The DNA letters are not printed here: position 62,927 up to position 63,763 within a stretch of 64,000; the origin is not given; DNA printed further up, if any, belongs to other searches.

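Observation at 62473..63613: AT-rich, tightly coupled two-gene cassette of unknown function in the island cargo region (top candidate for an undescribed accessory, defence or immunity module)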

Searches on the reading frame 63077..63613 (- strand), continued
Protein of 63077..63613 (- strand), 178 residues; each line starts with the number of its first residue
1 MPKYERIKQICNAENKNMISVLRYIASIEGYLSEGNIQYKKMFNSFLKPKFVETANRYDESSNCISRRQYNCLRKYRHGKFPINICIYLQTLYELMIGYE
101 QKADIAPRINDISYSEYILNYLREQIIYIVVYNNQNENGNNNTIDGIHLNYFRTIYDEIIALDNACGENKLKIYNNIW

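Call 76: find_encoding_contigs(protein=P0048, flank=10000, max_places=6)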
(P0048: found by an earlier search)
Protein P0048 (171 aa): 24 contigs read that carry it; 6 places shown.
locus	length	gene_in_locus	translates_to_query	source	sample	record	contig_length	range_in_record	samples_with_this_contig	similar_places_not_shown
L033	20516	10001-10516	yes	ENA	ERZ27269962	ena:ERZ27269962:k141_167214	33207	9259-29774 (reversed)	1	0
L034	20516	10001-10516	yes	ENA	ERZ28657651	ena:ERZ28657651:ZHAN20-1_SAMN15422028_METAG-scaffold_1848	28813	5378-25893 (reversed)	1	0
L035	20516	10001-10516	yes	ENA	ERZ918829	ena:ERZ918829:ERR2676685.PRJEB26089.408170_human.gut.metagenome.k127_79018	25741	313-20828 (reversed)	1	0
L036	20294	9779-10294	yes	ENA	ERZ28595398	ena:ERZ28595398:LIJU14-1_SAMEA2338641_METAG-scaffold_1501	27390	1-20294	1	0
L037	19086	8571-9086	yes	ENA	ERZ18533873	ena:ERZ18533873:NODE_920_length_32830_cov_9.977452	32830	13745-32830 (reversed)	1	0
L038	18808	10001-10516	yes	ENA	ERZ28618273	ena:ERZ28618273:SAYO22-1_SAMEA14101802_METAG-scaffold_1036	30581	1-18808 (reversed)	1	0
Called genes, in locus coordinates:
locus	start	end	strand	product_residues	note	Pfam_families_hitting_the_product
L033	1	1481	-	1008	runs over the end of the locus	PF00270:DEAD (faint), PF04851:ResIII (faint), PF00271:Helicase_C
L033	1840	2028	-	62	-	-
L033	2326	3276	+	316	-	PF00753:Lactamase_B (faint)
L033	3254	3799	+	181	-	-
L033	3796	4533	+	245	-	-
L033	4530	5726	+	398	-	-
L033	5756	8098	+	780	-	PF00383:dCMP_cyt_deam_1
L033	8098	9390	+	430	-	PF22769:DCD (faint)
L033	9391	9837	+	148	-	PF22769:DCD, PF00692:dUTPase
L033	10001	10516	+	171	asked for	-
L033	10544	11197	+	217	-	-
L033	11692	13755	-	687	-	-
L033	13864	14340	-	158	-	PF08239:SH3_3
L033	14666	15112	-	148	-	-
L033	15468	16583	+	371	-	PF14659:Phage_int_SAM_3 (weak), PF00589:Phage_integrase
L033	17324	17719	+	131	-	PF18780:HNH_repeat (weak)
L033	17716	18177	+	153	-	PF18780:HNH_repeat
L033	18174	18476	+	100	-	-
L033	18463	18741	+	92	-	-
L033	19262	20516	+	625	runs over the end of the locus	-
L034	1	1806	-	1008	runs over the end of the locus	PF00270:DEAD (faint), PF04851:ResIII (weak), PF00271:Helicase_C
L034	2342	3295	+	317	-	PF00753:Lactamase_B (weak)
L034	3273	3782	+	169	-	-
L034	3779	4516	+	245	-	-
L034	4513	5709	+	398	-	-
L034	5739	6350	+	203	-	-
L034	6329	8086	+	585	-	PF00383:dCMP_cyt_deam_1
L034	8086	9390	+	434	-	PF22769:DCD (faint)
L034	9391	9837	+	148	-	PF22769:DCD, PF00692:dUTPase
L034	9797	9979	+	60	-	-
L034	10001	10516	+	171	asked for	-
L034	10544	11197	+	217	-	-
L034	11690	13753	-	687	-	-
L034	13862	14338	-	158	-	PF08239:SH3_3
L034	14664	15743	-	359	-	PF00575:S1 (faint)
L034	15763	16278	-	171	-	-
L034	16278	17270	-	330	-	PF06970:RepA_N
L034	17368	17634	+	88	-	PF02604:PhdYeFM_antitox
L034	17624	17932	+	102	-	PF05016:ParE_toxin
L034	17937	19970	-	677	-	PF02534:T4SS-DNA_transf, PF10412:TrwB_AAD_bind, PF12696:TraG-D_C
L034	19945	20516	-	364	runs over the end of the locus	-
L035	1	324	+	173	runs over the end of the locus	-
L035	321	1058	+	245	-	-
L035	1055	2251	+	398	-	-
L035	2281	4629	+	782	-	PF00383:dCMP_cyt_deam_1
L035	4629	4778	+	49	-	-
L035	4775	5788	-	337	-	PF02899:Phage_int_SAM_1, PF13102:Phage_int_SAM_5 (faint), PF13495:Phage_int_SAM_4, PF00589:Phage_integrase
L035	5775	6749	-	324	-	PF00589:Phage_integrase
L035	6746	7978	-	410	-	PF00589:Phage_integrase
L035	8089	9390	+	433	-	PF22769:DCD (faint)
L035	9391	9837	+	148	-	PF22769:DCD, PF00692:dUTPase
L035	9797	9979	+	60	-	-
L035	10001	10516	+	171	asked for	-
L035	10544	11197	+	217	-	-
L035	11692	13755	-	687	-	-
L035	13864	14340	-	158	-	PF08239:SH3_3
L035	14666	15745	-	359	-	PF00575:S1 (faint)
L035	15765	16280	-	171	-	-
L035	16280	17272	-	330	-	PF06970:RepA_N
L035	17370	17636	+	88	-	PF02604:PhdYeFM_antitox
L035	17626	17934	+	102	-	PF05016:ParE_toxin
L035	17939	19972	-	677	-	PF02534:T4SS-DNA_transf, PF10412:TrwB_AAD_bind, PF12696:TraG-D_C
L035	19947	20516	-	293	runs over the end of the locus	?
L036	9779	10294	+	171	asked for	-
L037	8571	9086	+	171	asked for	-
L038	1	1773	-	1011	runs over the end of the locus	PF00270:DEAD (faint), PF04851:ResIII (weak), PF00271:Helicase_C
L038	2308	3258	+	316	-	PF00753:Lactamase_B (weak)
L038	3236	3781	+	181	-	-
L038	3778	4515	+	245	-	-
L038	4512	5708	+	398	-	-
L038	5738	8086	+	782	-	PF00383:dCMP_cyt_deam_1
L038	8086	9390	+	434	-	PF22769:DCD (faint)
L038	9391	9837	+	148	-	PF22769:DCD, PF00692:dUTPase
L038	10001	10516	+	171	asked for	-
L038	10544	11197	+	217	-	-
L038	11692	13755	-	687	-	-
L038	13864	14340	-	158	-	PF08239:SH3_3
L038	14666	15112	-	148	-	-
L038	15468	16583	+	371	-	PF14659:Phage_int_SAM_3 (weak), PF00589:Phage_integrase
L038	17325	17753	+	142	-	PF18780:HNH_repeat (weak)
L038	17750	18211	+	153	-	PF18780:HNH_repeat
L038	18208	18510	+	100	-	-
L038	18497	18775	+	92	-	-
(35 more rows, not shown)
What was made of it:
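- Closest known: Type II toxin-antitoxin modules. Same: The location is on MGEs, next to Phd-ParE in L034/L035 (call 76).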

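Call 77: search_protein_families(library=padloc, proteins=[L033:2326-3276:+, L033:3254-3799:+, L033:3796-4533:+, L033:4530-5726:+, L033:5756-8098:+, L033:8098-9390:+, L033:9391-9837:+, L033:10544-11197:+, L033:11692-13755:-, L030:10542-11108:+], max_evalue=0.01)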
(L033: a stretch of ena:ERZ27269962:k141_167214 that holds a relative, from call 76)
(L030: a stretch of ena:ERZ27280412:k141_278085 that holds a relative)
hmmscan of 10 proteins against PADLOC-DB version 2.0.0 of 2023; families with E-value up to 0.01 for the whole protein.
L033:2326-3276:+ (316 aa): 3 families
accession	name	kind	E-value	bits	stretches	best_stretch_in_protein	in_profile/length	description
PDLC04676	PDC-M48B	-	2.3e-19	67.4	1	25-186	29-186/357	-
PDLC03805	RTasMBL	-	8.1e-10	36.4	1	18-231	11-237/322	DRT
PDLC03854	LmuA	-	7.6e-09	33.1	1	17-218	12-243/345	-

L033:3254-3799:+ (181 aa): 0 families

L033:3796-4533:+ (245 aa): 0 families

L033:4530-5726:+ (398 aa): 0 families

L033:5756-8098:+ (780 aa): 1 family
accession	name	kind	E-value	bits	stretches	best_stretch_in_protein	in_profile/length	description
PDLC02373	dCTPase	-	3.3e-99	331.5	2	484-750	300-527/630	-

L033:8098-9390:+ (430 aa): 0 families

L033:9391-9837:+ (148 aa): 0 families

L033:10544-11197:+ (217 aa): 0 families

L033:11692-13755:- (687 aa): 0 families

L030:10542-11108:+ (188 aa): 0 families
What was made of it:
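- Integrases, RepA_N, Phd-ParE and a T4 coupling protein lie nearby (calls 76, 77).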

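Call 87: find_related_loci(query=P0037, collection=genome_contigs, flank=10000)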
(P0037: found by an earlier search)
Query P0037 (179 aa) in genome_contigs; peptide patterns used: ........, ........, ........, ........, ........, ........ (x = any residue, [..] = any of these).
110 stretches matched a pattern, but none encodes a relative of the query by tblastn (E <= 1e-3).

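Call 88: search_protein_families(library=pfam, proteins=[L030:2638-7689:+, L030:7976-9859:+, L030:11149-11562:-, L033:11692-13755:-, L033:8098-9390:+, L033:4530-5726:+, L033:3796-4533:+, L016:374-1291:-], max_evalue=0.001)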
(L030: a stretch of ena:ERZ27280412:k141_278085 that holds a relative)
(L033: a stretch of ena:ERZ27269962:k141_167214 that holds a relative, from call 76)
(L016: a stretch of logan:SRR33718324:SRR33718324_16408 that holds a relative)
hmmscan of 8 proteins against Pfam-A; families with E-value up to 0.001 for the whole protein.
L030:2638-7689:+ (1683 aa): 4 families
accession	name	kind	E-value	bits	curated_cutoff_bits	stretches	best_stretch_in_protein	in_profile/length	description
PF14751.11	DUF4474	-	1.1e-27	97.5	23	2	1094-1181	4-89/240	Domain of unknown function (DUF4474)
PF00553.25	CBM_2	-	5.4e-27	94.5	24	2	48-136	2-92/101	Cellulose binding domain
PF18884.5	TSP3_bac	-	6.9e-16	58.2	25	1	381-400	1-19/22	Bacterial TSP3 repeat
PF09478.16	CBM49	-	1.2e-08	35.6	23.4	1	53-127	7-79/80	Carbohydrate binding domain CBM49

L030:7976-9859:+ (627 aa): 5 families
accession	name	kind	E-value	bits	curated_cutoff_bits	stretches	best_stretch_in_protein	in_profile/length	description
PF12796.13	Ank_2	-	4.3e-33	114.2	27.3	2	515-592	19-88/90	Ankyrin repeats (3 copies)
PF13637.12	Ank_4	-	3.8e-24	84.6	22.7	0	293-342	3-49/50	Ankyrin repeats (many copies)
PF00023.36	Ank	-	2e-20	72.1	21.1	0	447-472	6-31/33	Ankyrin repeat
PF13606.12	Ank_3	-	1.9e-19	67.8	22.3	0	525-553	1-29/30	Ankyrin repeat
PF13857.12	Ank_5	-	2.4e-12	47.4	27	0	521-553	11-43/56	Ankyrin repeats (many copies)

L030:11149-11562:- (137 aa): 1 family
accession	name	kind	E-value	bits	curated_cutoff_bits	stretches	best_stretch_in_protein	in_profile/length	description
PF13306.12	LRR_5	-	4.8e-06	26.9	27.7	1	3-94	3-92/127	BspA type Leucine rich repeat region (6 copies)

L033:11692-13755:- (687 aa): 0 families

L033:8098-9390:+ (430 aa): 1 family
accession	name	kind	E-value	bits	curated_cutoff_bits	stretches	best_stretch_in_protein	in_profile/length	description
PF22769.1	DCD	-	3e-06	27.8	27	1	27-144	2-133/153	dCTP deaminase-like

L033:4530-5726:+ (398 aa): 0 families

L033:3796-4533:+ (245 aa): 0 families

L016:374-1291:- (305 aa): 0 families
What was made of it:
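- On Polymorphic-toxin (Rhs) immunity protein: L030 has only an ankyrin protein and surface proteins (call 88).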

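Call 93: find_related_loci(query=P0048, collection=viral_contigs, flank=8000)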
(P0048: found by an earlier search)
Query P0048 (171 aa) in viral_contigs; peptide patterns used: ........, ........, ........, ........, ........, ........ (x = any residue, [..] = any of these).
95 stretches matched a pattern, but none encodes a relative of the query by tblastn (E <= 1e-3).

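Call 94: find_related_loci(query=P0048, collection=metagenome_contigs, flank=10000)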
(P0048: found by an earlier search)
Query P0048 (171 aa) in metagenome_contigs; peptide patterns used: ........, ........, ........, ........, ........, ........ (x = any residue, [..] = any of these).
600 stretches matched a pattern (row limit reached: there are more); 1 encode a relative of the query (tblastn E <= 1e-3); 1 distinct loci.
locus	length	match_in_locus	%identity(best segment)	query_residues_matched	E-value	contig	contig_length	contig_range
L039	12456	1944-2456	100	1-171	2e-118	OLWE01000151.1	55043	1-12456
